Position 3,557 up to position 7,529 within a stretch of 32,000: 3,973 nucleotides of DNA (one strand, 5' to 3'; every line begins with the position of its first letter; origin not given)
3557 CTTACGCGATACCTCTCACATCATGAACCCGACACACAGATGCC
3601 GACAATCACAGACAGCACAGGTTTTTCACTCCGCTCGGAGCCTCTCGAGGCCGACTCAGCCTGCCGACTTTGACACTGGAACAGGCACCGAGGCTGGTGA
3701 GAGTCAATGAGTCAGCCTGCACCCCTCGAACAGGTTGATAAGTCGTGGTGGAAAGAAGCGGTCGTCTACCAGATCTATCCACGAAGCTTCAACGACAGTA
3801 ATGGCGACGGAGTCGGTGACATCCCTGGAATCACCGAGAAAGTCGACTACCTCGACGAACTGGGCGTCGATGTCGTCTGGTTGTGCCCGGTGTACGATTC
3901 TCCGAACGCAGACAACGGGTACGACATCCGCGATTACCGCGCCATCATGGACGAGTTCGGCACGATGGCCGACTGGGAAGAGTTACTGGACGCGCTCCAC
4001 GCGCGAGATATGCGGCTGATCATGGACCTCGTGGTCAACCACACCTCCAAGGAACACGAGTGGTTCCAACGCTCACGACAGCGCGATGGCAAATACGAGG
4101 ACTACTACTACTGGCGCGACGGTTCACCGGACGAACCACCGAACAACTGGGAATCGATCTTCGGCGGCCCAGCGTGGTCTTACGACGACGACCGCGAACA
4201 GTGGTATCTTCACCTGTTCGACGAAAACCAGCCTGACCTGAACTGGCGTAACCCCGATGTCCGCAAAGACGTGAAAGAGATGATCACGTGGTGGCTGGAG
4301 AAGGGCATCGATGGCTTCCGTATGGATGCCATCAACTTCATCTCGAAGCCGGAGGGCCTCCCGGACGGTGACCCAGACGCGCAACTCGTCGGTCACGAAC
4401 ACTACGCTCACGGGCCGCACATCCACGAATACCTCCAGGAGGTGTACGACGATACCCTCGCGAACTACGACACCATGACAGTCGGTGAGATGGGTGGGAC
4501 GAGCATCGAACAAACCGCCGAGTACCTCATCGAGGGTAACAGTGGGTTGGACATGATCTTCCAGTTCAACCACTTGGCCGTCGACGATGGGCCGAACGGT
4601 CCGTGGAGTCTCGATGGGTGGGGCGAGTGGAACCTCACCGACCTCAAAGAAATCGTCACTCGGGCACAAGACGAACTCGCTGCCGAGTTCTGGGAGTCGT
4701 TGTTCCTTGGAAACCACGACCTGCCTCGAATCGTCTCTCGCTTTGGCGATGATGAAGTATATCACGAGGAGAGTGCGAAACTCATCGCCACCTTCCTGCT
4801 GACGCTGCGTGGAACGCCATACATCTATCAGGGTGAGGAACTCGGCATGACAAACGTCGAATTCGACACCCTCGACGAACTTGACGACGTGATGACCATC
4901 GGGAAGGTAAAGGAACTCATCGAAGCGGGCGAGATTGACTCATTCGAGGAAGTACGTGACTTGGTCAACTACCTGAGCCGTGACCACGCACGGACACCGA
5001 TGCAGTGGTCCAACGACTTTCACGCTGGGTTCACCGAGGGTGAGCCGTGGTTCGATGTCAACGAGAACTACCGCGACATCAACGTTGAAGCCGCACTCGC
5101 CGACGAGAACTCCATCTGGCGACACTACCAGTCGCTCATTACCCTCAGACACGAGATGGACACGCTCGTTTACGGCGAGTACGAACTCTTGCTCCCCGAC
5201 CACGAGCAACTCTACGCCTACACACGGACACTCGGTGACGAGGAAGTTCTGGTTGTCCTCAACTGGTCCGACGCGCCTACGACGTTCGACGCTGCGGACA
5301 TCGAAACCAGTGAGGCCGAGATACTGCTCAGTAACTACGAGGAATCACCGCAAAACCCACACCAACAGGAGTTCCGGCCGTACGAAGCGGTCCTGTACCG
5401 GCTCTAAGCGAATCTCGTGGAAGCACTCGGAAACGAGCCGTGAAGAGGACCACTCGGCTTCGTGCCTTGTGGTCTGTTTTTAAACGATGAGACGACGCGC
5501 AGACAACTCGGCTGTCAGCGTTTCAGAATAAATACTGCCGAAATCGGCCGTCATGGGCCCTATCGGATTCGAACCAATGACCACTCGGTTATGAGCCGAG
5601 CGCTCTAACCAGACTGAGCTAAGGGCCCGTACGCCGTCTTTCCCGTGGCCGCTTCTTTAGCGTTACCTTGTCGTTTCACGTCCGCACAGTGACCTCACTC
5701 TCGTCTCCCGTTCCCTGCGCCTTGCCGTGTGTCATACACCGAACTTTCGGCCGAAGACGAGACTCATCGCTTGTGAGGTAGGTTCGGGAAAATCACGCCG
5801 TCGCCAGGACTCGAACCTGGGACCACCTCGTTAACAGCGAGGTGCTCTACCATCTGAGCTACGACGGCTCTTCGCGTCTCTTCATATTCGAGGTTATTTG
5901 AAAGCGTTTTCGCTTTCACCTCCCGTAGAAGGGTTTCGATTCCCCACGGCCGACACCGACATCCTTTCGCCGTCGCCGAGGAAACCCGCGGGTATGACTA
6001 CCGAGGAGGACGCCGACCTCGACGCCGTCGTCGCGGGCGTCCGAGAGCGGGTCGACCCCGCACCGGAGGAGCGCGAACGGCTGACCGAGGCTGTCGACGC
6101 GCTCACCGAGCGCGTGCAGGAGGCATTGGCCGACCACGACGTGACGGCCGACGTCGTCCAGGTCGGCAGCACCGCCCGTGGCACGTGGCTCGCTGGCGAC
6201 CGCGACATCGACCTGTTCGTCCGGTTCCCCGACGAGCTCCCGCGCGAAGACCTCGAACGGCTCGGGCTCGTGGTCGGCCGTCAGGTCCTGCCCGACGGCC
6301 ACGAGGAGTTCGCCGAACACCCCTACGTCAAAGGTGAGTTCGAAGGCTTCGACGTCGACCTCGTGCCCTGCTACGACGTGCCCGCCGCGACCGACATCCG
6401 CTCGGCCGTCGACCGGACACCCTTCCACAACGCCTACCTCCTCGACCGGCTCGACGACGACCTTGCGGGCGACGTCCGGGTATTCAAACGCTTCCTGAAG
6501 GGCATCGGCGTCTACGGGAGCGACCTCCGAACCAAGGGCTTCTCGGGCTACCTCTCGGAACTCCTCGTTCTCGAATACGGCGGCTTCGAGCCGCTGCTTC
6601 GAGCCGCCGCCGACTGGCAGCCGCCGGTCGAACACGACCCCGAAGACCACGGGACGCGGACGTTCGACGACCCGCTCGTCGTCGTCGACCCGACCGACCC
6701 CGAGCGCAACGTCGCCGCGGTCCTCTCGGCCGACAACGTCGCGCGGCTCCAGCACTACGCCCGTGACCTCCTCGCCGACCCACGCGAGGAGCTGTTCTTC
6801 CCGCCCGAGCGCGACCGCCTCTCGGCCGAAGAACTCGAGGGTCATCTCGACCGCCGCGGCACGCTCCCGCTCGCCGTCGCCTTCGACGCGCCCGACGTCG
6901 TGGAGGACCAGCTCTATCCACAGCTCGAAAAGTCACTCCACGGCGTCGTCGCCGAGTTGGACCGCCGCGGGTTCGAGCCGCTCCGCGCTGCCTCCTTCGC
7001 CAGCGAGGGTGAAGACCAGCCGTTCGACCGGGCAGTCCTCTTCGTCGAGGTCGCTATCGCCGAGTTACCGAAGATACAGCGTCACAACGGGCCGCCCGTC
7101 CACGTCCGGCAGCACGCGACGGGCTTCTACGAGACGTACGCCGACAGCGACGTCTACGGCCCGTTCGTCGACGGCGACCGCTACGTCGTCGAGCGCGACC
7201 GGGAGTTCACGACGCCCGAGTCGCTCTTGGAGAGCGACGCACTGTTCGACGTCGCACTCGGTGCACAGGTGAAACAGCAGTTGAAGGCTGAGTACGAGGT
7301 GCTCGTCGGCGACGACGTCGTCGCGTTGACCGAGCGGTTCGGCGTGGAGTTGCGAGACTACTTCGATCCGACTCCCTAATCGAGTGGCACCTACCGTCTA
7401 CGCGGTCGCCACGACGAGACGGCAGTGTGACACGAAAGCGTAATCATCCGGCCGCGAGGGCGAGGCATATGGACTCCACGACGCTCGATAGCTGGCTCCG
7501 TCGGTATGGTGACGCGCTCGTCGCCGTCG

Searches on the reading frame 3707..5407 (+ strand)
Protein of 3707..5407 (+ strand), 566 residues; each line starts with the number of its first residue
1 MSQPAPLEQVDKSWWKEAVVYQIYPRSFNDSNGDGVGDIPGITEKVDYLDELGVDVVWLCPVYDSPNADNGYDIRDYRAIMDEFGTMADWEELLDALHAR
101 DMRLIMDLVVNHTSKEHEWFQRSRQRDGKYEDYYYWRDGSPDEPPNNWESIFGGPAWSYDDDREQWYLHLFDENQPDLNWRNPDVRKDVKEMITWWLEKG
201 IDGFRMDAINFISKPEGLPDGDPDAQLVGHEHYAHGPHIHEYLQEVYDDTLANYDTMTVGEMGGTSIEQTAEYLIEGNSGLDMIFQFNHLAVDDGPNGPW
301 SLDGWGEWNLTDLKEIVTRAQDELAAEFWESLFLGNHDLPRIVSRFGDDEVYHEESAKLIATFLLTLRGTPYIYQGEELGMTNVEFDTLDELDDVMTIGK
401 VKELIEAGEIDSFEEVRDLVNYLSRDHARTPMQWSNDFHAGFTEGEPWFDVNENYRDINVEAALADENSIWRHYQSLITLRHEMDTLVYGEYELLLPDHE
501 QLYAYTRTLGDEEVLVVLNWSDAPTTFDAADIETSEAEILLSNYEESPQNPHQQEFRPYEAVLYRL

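Call 12: search_protein_families(library=pfam, proteins=[window:3707-5407:+])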
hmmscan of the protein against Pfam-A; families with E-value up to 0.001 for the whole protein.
window:3707-5407:+ (566 aa): 3 families
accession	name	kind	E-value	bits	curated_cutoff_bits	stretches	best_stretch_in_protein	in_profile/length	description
PF00128.31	Alpha-amylase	-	1.2e-160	536.1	22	1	22-490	1-446/446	Alpha amylase, catalytic domain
PF16657.11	Malt_amylase_C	-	1.4e-09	38.3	27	1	490-559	1-71/75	Maltogenic Amylase, C-terminal domain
PF23915.1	SusG_C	-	7.3e-08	33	27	1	503-562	2-61/62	Alpha-amylase SusG C-terminal domain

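Call 78: find_encoding_contigs(protein=window:3707-5407:+, flank=1000, max_places=3)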
Protein window:3707-5407:+ (566 aa): 2 contigs read that carry it; 1 place shown.
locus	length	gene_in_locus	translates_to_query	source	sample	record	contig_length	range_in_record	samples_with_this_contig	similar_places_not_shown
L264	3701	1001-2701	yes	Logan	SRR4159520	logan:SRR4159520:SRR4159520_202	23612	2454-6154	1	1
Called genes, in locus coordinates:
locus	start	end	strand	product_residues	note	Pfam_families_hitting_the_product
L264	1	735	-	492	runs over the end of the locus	PF01547:SBP_bac_1, PF13416:SBP_bac_8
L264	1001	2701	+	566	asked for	PF00128:Alpha-amylase, PF16657:Malt_amylase_C, PF23915:SusG_C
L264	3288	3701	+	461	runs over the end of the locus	PF01909:NTP_transf_2, PF09249:tRNA_NucTransf2, PF21133:CAA_C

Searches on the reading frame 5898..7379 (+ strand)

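Call 12: search_protein_families(library=pfam, proteins=[window:5898-7379:+])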
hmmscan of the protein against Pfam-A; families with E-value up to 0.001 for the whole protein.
window:5898-7379:+ (493 aa): 4 families
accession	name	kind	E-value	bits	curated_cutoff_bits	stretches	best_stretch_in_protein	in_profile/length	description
PF21133.2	CAA_C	-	1.2e-46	158.4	22.2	1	320-471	1-144/144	CCA-adding enzyme, C-terminal domain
PF09249.16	tRNA_NucTransf2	-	5.6e-42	143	27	1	192-301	2-113/113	tRNA nucleotidyltransferase, second domain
PF01909.29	NTP_transf_2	-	4.3e-13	49.9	21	1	73-177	4-93/93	Nucleotidyltransferase domain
PF07528.20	DZF_N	-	0.00054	20.5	27.1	1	34-119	30-124/210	DZF N-terminal domain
